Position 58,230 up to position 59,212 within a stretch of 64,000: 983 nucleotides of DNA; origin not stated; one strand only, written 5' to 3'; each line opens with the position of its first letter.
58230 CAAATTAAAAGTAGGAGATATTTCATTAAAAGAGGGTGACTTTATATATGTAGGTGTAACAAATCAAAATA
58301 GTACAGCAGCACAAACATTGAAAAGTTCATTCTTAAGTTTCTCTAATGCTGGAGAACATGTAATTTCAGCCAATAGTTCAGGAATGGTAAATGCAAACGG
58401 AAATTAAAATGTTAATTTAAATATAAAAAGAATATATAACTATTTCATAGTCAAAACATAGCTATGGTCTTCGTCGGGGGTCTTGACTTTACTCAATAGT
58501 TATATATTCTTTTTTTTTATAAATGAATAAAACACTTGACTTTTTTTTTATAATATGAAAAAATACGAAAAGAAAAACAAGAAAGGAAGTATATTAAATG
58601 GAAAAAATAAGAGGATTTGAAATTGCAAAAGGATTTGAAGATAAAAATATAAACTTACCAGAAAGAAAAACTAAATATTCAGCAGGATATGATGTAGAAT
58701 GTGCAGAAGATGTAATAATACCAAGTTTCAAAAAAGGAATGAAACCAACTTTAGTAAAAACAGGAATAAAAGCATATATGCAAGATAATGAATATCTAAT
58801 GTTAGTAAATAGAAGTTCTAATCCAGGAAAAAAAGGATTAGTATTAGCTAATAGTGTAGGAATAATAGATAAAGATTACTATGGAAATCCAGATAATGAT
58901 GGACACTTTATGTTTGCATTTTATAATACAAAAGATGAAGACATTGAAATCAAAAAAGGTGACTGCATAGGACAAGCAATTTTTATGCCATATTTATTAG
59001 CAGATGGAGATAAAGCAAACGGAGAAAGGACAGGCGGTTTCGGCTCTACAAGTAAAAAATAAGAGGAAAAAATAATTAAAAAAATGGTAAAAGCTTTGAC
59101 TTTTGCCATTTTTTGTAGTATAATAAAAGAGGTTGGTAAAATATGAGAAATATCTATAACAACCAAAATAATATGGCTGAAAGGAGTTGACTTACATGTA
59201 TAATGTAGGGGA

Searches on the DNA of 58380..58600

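Call 9: search_rna_families(source=window, start=58380, end=58600, threshold=evalue, max_evalue=10, show_alignments=3)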
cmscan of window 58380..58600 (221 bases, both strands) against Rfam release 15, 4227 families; matches with E-value up to 10: 10.
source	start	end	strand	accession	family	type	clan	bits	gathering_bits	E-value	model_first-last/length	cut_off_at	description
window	58420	58518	+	RF03839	MIR2599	Gene; miRNA;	-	18.8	120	0.27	1-132/132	no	MIR2599 microRNA precursor family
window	58425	58514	+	RF00908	MIR529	Gene; miRNA;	-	17.8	75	0.1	21-109/131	no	MIR529 microRNA precursor family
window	58430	58511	+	RF03918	mir-4922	Gene; miRNA;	-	17.8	82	1.1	1-65/65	no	mir-4922 microRNA precursor family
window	58448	58573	+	RF02325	TtnuHACA18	Gene; snRNA; snoRNA; HACA-box;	-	17.1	100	2.8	1-130/130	no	Tetrahymena snoRNA TtnuHACA18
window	58416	58521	-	RF04174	MIR4208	Gene; miRNA;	-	16.1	140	4.6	1-191/191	no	MIR4208 microRNA precursor family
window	58395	58512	-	RF02351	psRNA14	Gene; sRNA;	-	15.4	60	4.1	1-84/84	no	Proteobacteria sRNA psRNA14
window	58534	58572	+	RF02060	STnc410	Gene; sRNA;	-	14.6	50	0.47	1-158/158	no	Enterobacterial sRNA STnc410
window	58409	58479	-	RF03545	Flavi_ISFV_CRE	Cis-reg;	-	14.4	41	8.6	1-89/89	no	Insect-specific Flavivirus 3' UTR cis-acting replication element (CRE)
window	58499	58535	+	RF00641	mir-154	Gene; miRNA;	CL00149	13.5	52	9.3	24-59/82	no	mir-154 microRNA precursor family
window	58565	58600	+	RF01675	CrcZ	Gene; sRNA;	-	6.5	95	9.1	1-36/398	3'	Pseudomonas sRNA CrcZ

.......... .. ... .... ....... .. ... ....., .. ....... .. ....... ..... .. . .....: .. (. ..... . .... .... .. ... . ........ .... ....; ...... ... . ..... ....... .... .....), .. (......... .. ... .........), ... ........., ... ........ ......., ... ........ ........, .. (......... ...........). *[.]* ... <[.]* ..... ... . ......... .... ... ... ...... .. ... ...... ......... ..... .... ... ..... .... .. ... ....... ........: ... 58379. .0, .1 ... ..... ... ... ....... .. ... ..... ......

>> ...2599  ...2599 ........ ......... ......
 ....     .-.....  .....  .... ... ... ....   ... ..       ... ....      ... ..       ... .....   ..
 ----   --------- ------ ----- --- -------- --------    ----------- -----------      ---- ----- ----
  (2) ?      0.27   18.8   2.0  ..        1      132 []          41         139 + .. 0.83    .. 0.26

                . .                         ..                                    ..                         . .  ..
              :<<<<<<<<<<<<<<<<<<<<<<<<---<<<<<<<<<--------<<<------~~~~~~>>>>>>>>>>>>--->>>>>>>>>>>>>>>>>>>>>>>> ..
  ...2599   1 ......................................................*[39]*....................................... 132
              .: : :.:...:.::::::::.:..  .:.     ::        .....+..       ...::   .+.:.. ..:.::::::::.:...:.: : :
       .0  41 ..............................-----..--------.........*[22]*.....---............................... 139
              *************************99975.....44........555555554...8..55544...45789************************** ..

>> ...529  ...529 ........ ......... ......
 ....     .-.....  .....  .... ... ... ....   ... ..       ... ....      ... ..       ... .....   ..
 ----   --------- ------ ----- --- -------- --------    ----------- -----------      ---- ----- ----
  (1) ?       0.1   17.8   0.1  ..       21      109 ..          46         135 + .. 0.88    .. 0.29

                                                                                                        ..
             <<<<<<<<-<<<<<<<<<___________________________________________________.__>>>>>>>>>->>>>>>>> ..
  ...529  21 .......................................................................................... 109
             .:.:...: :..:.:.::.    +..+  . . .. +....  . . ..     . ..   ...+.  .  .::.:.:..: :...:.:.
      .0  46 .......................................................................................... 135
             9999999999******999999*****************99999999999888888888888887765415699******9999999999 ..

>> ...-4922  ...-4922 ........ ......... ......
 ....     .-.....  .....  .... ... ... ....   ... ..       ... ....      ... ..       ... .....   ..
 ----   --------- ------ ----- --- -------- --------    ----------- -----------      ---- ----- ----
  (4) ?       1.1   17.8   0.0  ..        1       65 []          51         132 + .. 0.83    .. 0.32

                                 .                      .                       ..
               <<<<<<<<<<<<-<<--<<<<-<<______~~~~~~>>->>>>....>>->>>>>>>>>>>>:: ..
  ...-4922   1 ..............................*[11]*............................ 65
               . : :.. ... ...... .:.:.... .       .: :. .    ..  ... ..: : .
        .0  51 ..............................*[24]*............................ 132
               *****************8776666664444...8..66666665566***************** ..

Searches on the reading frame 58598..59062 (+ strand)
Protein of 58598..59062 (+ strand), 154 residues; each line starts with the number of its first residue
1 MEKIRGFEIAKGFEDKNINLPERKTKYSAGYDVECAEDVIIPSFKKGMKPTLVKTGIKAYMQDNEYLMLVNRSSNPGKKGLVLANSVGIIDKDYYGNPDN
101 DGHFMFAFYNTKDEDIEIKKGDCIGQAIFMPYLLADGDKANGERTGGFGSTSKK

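Call 69: find_encoding_contigs(protein=window:58598-59062:+, flank=1500, max_places=10)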
Protein window:58598-59062:+ (154 aa): 2 contigs read that carry it; 1 place shown.
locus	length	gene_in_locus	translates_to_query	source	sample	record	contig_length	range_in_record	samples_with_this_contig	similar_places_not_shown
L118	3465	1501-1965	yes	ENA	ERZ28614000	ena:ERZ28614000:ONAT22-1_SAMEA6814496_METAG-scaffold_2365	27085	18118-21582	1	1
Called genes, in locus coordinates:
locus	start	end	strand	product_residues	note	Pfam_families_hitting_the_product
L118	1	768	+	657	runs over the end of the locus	PF07693:KAP_NTPase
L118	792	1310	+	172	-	-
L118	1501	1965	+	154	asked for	PF00692:dUTPase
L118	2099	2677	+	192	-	PF02559:CarD_TRCF_RID, PF21095:CarD_C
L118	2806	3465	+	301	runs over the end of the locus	PF00294:PfkB, PF08543:Phos_pyr_kin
